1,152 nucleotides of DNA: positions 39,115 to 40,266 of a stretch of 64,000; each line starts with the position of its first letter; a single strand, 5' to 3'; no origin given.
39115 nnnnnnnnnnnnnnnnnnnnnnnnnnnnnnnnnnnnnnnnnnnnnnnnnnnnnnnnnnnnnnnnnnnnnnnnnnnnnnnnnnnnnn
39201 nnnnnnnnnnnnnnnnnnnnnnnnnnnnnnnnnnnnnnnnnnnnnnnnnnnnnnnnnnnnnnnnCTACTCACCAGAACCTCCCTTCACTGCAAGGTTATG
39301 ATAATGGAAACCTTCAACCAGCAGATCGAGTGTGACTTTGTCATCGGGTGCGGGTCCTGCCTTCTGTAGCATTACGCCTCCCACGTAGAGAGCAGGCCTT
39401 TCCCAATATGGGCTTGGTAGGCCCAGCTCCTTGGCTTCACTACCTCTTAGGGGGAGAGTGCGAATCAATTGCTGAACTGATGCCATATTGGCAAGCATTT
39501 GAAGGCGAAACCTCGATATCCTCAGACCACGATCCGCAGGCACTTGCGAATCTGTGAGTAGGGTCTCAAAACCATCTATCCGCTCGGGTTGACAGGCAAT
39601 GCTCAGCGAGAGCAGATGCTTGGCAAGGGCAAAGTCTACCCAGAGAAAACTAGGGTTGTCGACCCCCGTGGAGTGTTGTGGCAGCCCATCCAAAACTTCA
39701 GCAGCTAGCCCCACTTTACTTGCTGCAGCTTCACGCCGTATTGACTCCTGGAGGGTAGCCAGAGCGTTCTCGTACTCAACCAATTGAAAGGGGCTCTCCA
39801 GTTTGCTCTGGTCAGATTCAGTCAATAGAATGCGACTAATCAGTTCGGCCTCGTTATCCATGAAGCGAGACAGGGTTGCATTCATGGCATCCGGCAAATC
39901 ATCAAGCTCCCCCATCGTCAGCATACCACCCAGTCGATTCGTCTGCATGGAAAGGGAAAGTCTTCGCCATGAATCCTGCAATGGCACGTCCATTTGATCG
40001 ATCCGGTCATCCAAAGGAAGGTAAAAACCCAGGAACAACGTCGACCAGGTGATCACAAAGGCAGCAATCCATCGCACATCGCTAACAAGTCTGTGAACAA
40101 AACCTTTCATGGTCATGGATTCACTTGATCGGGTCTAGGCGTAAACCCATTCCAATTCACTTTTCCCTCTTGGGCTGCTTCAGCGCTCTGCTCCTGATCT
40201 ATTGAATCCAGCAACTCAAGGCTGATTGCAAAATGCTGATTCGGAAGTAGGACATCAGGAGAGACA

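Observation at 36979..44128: Secretin-first, ATPase-last five-gene envelope machine with no pilin, peptidase or platform gene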

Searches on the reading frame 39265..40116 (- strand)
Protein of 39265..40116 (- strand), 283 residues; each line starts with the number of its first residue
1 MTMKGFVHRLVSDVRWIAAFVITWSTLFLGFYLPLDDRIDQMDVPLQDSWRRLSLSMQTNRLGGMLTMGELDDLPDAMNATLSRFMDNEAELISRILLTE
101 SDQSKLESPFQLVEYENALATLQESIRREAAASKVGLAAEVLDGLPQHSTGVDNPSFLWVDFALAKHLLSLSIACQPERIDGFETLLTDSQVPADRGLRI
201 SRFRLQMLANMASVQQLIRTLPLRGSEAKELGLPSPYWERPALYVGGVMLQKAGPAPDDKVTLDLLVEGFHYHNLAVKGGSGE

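Call 3: search_protein_families(library=pfam, proteins=[window:39265-40116:-], max_evalue=1)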
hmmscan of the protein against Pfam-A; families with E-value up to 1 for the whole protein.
window:39265-40116:- (283 aa): 0 families

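Call 4: search_protein_families(library=ncbifam, proteins=[window:39265-40116:-], max_evalue=1)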
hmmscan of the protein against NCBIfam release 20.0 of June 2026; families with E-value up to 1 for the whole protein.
window:39265-40116:- (283 aa): 0 families

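Call 7: search_solved_structures(query=window:39265-40116:-, max_evalue=10)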
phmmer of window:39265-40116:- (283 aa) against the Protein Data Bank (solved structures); distinct sequences matched with E-value up to 10: 2.
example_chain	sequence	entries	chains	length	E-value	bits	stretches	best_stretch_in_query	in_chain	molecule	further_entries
2ewv_A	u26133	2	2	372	0.097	15.5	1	188-260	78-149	twitching motility protein PilT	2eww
2gsz_A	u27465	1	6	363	0.24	14.2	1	188-260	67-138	twitching motility protein PilT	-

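Call 14: find_homologous_proteins(query=window:39265-40116:-, max_evalue=0.01)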
Query window:39265-40116:- (283 aa): 10 proteins with E <= 0.01 among 1911 candidates.
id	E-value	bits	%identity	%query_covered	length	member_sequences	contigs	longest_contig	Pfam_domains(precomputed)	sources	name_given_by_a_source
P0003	2.2e-181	619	99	100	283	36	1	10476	-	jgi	-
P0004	2.5e-106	373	62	96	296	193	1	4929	-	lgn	-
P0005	1.8e-71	259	44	99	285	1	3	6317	-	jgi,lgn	-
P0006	7.9e-68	247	42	98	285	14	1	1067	-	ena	-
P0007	8.3e-60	221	40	96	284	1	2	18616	-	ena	-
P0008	1.8e-55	207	41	96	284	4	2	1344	-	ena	-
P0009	5.5e-55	205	41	90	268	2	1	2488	-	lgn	-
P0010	4.1e-53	199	39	99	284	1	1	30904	-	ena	-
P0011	1.1e-23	102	29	88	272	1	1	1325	-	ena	-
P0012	4.2e-21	94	30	91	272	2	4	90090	-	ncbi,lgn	-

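Call 15: find_encoding_contigs(protein=P0012, flank=10000, max_places=3)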
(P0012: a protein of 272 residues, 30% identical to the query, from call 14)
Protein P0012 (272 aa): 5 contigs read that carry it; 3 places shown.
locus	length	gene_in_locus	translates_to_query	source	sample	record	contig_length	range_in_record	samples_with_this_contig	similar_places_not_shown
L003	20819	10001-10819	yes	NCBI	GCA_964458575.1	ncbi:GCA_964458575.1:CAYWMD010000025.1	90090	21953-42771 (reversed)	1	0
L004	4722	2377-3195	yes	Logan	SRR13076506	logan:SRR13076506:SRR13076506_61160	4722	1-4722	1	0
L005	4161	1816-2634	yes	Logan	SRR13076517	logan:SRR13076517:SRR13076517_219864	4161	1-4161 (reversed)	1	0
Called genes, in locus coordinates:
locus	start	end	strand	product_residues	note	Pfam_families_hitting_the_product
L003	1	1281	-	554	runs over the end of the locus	-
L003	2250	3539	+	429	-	PF00815:Histidinol_dh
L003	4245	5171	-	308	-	PF00348:polyprenyl_synt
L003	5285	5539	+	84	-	PF01192:RNA_pol_Rpb6 (weak)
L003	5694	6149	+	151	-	PF01668:SmpB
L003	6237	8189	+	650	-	PF03958:Secretin_N (weak), PF00263:Secretin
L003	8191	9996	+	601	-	PF11104:PilM_2 (weak)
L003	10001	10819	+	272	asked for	-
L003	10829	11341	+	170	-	-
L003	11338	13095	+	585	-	PF05157:MshEN, PF00437:T2SSE, PF13604:AAA_30 (weak)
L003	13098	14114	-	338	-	PF05496:RuvB_N, PF01078:Mg_chelatase (faint), PF00004:AAA, PF07728:AAA_5 (weak), PF17864:AAA_lid_4, PF05491:WHD_RuvB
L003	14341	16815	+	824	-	PF03030:H_PPase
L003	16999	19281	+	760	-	PF13439:Glyco_transf_4, PF00534:Glycos_transf_1, PF13692:Glyco_trans_1_4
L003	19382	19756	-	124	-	PF00076:RRM_1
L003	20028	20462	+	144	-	-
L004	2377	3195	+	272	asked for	-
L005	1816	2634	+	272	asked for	-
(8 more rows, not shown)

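Call 16: find_encoding_contigs(protein=P0010, flank=10000, max_places=3)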
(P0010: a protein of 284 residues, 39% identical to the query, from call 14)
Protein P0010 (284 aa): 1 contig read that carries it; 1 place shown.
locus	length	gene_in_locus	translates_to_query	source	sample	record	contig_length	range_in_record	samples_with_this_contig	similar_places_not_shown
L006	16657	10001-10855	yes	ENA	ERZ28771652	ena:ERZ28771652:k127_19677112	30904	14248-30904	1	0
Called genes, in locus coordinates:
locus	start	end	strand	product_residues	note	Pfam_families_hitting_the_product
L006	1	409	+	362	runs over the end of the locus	PF01634:HisG, PF08029:HisG_C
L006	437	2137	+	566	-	PF07721:TPR_4 (faint), PF13181:TPR_8 (faint), PF13424:TPR_12 (faint), PF13428:TPR_14 (faint), PF13432:TPR_16 (faint), PF24575:TPR_Slam (faint), PF14559:TPR_19 (weak), PF13429:TPR_15, +13 more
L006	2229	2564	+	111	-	PF09969:DUF2203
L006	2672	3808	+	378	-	PF00278:Orn_DAP_Arg_deC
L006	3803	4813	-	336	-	PF02129:Peptidase_S15 (weak), PF20434:BD-FAE (weak), PF00561:Abhydrolase_1 (weak), PF00326:Peptidase_S9, PF00756:Esterase (faint)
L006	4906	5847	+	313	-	PF00348:polyprenyl_synt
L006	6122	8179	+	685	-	PF00263:Secretin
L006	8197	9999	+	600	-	-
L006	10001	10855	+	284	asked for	-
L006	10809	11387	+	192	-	-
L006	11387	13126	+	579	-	PF13604:AAA_30 (faint), PF05157:MshEN, PF00437:T2SSE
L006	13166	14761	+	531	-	PF00478:IMPDH, PF00571:CBS (weak)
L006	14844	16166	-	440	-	PF01408:GFO_IDH_MocA, PF19051:GFO_IDH_MocA_C2, PF02894:GFO_IDH_MocA_C (weak), PF22725:GFO_IDH_MocA_C3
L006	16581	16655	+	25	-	?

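Call 17: find_encoding_contigs(protein=P0007, flank=10000, max_places=3)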
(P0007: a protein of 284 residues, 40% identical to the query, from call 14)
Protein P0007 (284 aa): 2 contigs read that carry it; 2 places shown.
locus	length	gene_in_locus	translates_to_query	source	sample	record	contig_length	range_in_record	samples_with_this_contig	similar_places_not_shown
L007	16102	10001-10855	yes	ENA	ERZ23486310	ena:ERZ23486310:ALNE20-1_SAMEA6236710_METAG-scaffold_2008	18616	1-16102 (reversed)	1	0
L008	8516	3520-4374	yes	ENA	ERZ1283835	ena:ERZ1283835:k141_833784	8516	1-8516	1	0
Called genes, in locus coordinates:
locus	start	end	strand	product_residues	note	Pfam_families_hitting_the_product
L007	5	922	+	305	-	PF01634:HisG, PF08029:HisG_C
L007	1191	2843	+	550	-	PF14559:TPR_19 (faint), PF25063:ARM_TT21_C (faint), PF25064:ARM_TT21_5th (faint), PF12895:ANAPC3 (faint), PF13414:TPR_11 (faint), PF13424:TPR_12 (faint), PF13429:TPR_15 (faint), PF13432:TPR_16 (faint), +15 more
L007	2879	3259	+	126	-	PF09969:DUF2203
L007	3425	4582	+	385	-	PF00278:Orn_DAP_Arg_deC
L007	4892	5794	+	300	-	PF00348:polyprenyl_synt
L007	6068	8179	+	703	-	PF00263:Secretin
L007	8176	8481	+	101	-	-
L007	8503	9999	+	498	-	-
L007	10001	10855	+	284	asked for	-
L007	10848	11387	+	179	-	-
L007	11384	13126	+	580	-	PF05157:MshEN, PF13604:AAA_30 (faint), PF00437:T2SSE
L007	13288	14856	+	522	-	PF00478:IMPDH, PF00571:CBS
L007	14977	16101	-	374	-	?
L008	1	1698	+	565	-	?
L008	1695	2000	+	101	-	-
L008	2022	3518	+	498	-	-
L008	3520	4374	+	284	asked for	-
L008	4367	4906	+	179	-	-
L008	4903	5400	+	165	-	PF05157:MshEN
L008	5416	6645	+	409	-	PF00437:T2SSE, PF13604:AAA_30 (weak), PF25199:nSTAND_NTPase5 (faint)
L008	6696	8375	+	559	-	PF00478:IMPDH, PF00571:CBS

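Call 32: search_solved_structures(query=A4, max_evalue=10)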
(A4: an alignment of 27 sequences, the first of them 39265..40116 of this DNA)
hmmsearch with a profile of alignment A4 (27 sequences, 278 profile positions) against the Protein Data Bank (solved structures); distinct sequences matched with E-value up to 10: 16.
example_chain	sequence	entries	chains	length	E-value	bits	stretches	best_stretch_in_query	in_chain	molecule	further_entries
9iqr_B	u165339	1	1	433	0.019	17.4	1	21-78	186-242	Alpha-2A adrenergic receptor,Soluble cytochrome b562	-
8vow_A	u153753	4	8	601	0.028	16.8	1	207-254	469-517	ABC-type bacteriocin transporter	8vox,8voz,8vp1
6v9z_A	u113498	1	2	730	0.049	16.1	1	207-254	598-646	ABC-type bacteriocin transporter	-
4ry2_A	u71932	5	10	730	0.049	16.1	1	207-254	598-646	ABC-type bacteriocin transporter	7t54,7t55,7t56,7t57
8vp9_A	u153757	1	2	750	0.05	16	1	207-254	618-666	ABC-type bacteriocin transporter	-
4s0f_A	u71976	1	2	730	0.051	16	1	207-253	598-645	ABC-type bacteriocin transporter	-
8vp3_A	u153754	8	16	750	0.053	16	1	207-254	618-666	ABC-type bacteriocin transporter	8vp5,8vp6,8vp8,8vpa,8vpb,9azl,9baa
8jj8_F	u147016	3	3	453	0.19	14.1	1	6-78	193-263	Beta-2 adrenergic receptor,Soluble cytochrome b562 | Beta-2 adrenergic receptor,Beta-2 adrenergic receptor,Soluble cytochrome b562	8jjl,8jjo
9l3z_A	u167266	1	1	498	0.22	14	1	15-78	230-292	Chemerin-like receptor 1,Soluble cytochrome b562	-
8x5x_B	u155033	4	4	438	0.23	13.8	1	53-104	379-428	Histamine H1 receptor,Soluble cytochrome b562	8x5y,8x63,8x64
6kny_A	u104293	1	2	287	0.32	13.4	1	111-218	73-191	Protein Amuc_1100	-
9j05_A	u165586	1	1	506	0.36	13.2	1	11-78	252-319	P2Y purinoceptor 14,Soluble cytochrome b562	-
6laf_A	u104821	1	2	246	0.38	13.1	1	111-218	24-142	Amuc_1100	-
9iqv_B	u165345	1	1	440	2.9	10.3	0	56-104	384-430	Alpha-1A adrenergic receptor,Soluble cytochrome b562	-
9iqs_B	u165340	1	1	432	3.3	10.1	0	58-104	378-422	Muscarinic acetylcholine receptor M4,Soluble cytochrome b562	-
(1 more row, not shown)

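Call 34: search_protein_families(library=pfam, alignment_id=A4, max_evalue=5)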
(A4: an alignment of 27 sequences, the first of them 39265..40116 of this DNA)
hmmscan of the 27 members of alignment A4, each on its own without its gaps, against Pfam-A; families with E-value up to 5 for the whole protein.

A. member 1, window:39265-40116:- (283 aa): 0 families

B. families by the number of members that match (of 27 scanned): 18 families
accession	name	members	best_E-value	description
PF10741.14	T2SSM_b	4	0.0002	Type II secretion system (T2SS), protein M subtype b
PF04612.17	T2SSM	3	0.034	Type II secretion system (T2SS), protein M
PF10110.14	GPDPase_memb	3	0.041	Membrane domain of glycerophosphoryl diester phosphodiesterase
PF06103.16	DUF948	2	0.034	Bacterial protein of unknown function (DUF948)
PF21643.2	T6SS_Tsi2-like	1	0.023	T6SS, Immune protein Tsi2-like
PF02274.22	ADI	1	0.029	Arginine deiminase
PF13466.11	STAS_2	1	0.046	STAS domain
PF02746.21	MR_MLE_N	1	0.078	Mandelate racemase / muconate lactonizing enzyme, N-terminal domain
PF03361.19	Herpes_IE2_3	1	0.084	Herpes virus intermediate/early protein 2/3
PF09325.15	Vps5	1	0.1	Vps5 C terminal like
PF04341.17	DUF485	1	0.11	Protein of unknown function, DUF485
PF11800.13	RP-C_C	1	0.11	Replication protein C C-terminal region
PF10112.14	Halogen_Hydrol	1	0.12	5-bromo-4-chloroindolyl phosphate hydrolysis protein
PF19395.4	DUF5970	1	0.15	Family of unknown function (DUF5970)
PF14282.11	FlxA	1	0.22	FlxA-like protein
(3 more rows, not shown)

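Call 46: predict_structure(alignment_id=A6)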
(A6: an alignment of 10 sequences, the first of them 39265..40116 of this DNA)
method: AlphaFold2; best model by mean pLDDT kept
length: 283 residues; sequences in the alignment: 10
mean_pLDDT: 74.1   pTM: 0.63
mean pLDDT of the five models: 74.1, 73.0, 71.1, 69.6, 66.7
residues with pLDDT >= 90: 87; 70-90: 88; 50-70: 66; < 50: 42
segments of 3 or more residues with pLDDT < 50: 1-5, 54-74, 277-283
pLDDT, mean of each block of 10 residues (from residue 1): 48 63 77 53 53 48 40 50 59 73 82 92 95 95 84 79 93 95 80 61 94 92 86 85 86 80 91 55 31
secondary structure, 60 per line:
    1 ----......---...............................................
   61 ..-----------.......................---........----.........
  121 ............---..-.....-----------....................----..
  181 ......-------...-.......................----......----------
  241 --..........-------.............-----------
elements in order: H5-10 H14-62 H74-96 H100-107 H112-132 H139-143 H155-174 E179-186 E198-210 H211-220 H225-230 E243-252 E260-272

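Call 73: search_protein_families(library=ncbifam, alignment_id=A4, max_evalue=1)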
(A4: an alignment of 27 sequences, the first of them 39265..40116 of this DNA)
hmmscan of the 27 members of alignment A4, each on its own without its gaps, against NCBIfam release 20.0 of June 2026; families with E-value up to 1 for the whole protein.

A. member 1, window:39265-40116:- (283 aa): 0 families

B. families by the number of members that match (of 27 scanned): 12 families
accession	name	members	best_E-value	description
NF038287.2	Amuc_1100_fam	7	0.0032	Amuc_1100 family pilus-like protein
NF040576.1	T2SS_GspM_XpsM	2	0.003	type II secretion system protein GspM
NF006691.0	PRK09239.1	1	0.00078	chorismate mutase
NF041949.1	THIVI_2564_fam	1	0.0052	Thivi_2564 family membrane protein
NF047515.1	SpiroCoCo_C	1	0.0087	SpiroCoCo family coiled-coil protein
TIGR02715.1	amido_AtzE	1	0.0094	AtzE family amidohydrolase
NF006631.0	PRK09201.1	1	0.014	AtzE family amidohydrolase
NF038391.1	streptophobe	1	0.052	streptophobe family protein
TIGR02815.1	agaS_fam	1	0.058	putative sugar isomerase, AgaS family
TIGR00739.1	yajC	1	0.072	preprotein translocase subunit YajC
NF010518.0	PRK13922.13-3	1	0.11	rod shape-determining protein MreC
NF000457.2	blaPEDO-1_fam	1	0.16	PEDO-1 family subclass B3 metallo-beta-lactamase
